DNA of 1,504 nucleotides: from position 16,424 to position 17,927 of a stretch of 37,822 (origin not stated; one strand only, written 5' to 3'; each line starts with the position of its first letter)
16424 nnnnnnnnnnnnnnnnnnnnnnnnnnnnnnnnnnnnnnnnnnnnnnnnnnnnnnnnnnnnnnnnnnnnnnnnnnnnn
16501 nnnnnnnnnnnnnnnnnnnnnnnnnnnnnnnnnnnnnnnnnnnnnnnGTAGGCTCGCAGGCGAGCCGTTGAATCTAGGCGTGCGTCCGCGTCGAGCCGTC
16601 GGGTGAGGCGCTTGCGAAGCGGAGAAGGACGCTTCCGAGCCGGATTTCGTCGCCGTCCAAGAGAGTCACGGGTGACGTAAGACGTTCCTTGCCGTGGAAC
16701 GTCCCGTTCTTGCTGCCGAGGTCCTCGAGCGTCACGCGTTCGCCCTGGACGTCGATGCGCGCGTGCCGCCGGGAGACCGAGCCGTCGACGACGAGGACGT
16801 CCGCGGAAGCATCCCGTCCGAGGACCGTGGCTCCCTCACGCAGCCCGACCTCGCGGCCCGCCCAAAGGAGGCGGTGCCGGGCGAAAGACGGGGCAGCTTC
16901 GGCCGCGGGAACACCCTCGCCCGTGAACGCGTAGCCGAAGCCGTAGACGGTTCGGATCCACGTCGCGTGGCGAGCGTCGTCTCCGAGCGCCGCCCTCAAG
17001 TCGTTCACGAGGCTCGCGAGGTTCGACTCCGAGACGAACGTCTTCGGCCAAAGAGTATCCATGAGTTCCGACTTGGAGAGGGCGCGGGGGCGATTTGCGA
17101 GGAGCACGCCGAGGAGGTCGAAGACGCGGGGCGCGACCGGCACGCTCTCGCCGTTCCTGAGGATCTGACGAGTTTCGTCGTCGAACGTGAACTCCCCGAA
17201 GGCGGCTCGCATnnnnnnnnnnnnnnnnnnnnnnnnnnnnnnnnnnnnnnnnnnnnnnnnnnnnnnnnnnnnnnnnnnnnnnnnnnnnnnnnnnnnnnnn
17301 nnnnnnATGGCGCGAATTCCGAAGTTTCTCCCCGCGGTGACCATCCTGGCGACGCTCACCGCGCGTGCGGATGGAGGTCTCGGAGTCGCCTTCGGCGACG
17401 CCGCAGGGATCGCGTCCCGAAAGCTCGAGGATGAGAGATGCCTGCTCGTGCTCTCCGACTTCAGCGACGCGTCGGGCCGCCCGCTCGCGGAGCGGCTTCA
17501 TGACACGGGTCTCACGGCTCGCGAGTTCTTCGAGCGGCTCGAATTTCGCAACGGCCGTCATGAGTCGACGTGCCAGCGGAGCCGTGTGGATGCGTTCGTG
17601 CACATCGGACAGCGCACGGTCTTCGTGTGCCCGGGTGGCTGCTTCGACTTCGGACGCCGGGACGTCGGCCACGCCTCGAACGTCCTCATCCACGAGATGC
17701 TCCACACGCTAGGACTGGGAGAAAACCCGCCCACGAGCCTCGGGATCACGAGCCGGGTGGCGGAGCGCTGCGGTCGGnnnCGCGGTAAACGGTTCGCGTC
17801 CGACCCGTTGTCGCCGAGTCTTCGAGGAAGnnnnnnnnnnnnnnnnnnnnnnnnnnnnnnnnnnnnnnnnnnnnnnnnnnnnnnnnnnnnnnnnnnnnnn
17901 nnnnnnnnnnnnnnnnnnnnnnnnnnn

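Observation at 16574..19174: Tandemly duplicated divergent modules: receiver-less wHTH-FHA regulator + small secreted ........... protein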

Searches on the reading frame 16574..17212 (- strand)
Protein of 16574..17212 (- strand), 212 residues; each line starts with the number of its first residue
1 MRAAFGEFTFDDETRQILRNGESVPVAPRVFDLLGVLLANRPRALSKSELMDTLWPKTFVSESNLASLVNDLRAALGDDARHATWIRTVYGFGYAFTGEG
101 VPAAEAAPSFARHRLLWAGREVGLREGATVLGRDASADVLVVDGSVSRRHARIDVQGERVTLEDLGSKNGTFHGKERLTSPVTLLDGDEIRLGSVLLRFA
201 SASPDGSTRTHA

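Call 3: search_protein_families(library=pfam, proteins=[window:16577-17212:-], max_evalue=1)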
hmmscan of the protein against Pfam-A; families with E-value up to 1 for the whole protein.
seq(212 aa): 3 families
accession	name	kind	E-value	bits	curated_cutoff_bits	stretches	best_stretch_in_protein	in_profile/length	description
PF00498.31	FHA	-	1.1e-19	71.1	20.7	1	129-193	1-67/67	FHA domain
PF16697.10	Yop-YscD_cpl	-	1.8e-16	60.6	33.2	1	118-201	8-92/94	Inner membrane component of T3SS, cytoplasmic domain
PF00486.34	Trans_reg_C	-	1.4e-15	57.6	26.2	1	21-96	1-77/77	Transcriptional regulatory protein, C terminal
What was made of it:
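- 16574..17212 (-): R1: 212-aa regulator with an N-terminal OmpR/PhoB-type winged helix, a C-terminal FHA domain and a C-terminal S-T-R-T tail. Pfam Trans_reg_C and FHA (call 3).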

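Call 4: search_protein_families(library=ncbifam, proteins=[window:16577-17212:-], max_evalue=1)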
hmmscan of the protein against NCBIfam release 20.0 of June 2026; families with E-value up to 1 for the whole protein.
seq(212 aa): 45 families (the best 25 are shown)
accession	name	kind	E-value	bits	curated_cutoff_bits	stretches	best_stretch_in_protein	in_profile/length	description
NF049868.1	FhaB_Rv0019c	equivalog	1.5e-17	64.1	125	1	118-198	77-157/158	FHA domain-containing protein FhaB/FipA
NF041660.2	oxygluDhInhib_OdhI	equivalog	7e-12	45.3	200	1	118-199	47-127/130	oxoglutarate dehydrogenase inhibitor Odhl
NF033117.2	vanR_ACDEGLN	exception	1.5e-10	41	350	1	8-95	136-224/226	VanR-ABDEGLN family response regulator transcription factor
NF033120.0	vanR_FM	exception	1.9e-10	40.8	460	1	4-98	136-231/231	vancomycin resistance response regulator transcription factor, VanR-F/VanR-M family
NF007005.1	PRK09468.1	equivalog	3.2e-10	39.8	331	1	4-100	138-235/237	osmolarity response regulator transcription factor OmpR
NF009037.0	PRK12370.1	equivalog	3.5e-10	38.9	589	1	5-113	16-122/553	HilA/EilA family virulence transcriptional regulator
NF040689.1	MtrAB_MtrA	equivalog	3.8e-10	39.5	300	1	5-95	126-217/219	MtrAB system response regulator MtrA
NF045944.1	ResRegRpaBCyano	equivalog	1e-09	38.1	330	1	5-96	133-227/229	response regulator transcription factor RpaB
TIGR02154.1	PhoB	equivalog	1.3e-09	37.8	296.2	1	5-96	134-225/226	phosphate regulon transcriptional regulator PhoB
NF052573.1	HisKinEspAMyxo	equivalog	6.6e-09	34.3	1400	1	120-200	39-120/755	serine histidine kinase EspA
TIGR03354.1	VI_FHA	hypoth_equivalog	1.9e-08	34.6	120.25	1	125-201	22-103/420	type VI secretion system-associated FHA domain protein TagH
NF053854.1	RespRegPhoBBctds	equivalog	3.8e-08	33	270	1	5-96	135-224/225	two-component system response regulator PhoB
NF008296.0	PRK11083.1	equivalog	7.1e-08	32.1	273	1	4-97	132-226/228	two-component system response regulator CreB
TIGR01387.1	cztR_silR_copR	subfamily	1.2e-07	31.6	279.2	1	7-96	129-218/218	heavy metal response regulator transcription factor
NF007820.0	PRK10529.1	equivalog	1.5e-07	31.1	325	1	4-96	130-223/225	two-component system response regulator KdpE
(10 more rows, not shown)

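Call 84: search_protein_families(library=padloc, proteins=[window:16574-17212:-], max_evalue=0.01)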
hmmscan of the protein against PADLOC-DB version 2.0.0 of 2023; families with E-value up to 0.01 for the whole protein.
window:16574-17212:- (212 aa): 0 families

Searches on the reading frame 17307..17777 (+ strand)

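Call 3: search_protein_families(library=pfam, proteins=[window:17307-17777:+], max_evalue=1)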
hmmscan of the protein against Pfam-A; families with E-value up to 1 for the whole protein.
seq(157 aa): 1 family
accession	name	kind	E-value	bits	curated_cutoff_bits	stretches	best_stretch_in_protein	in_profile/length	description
PF14521.12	Aspzincin_M35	-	0.02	15.8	30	1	87-134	52-103/142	Lysine-specific metallo-endopeptidase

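Call 4: search_protein_families(library=ncbifam, proteins=[window:17307-17777:+], max_evalue=1)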
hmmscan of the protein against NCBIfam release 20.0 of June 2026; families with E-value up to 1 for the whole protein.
seq(157 aa): 0 families

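Call 84: search_protein_families(library=padloc, proteins=[window:17307-17777:+], max_evalue=0.01)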
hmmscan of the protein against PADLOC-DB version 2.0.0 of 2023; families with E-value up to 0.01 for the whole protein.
window:17307-17777:+ (157 aa): 0 families
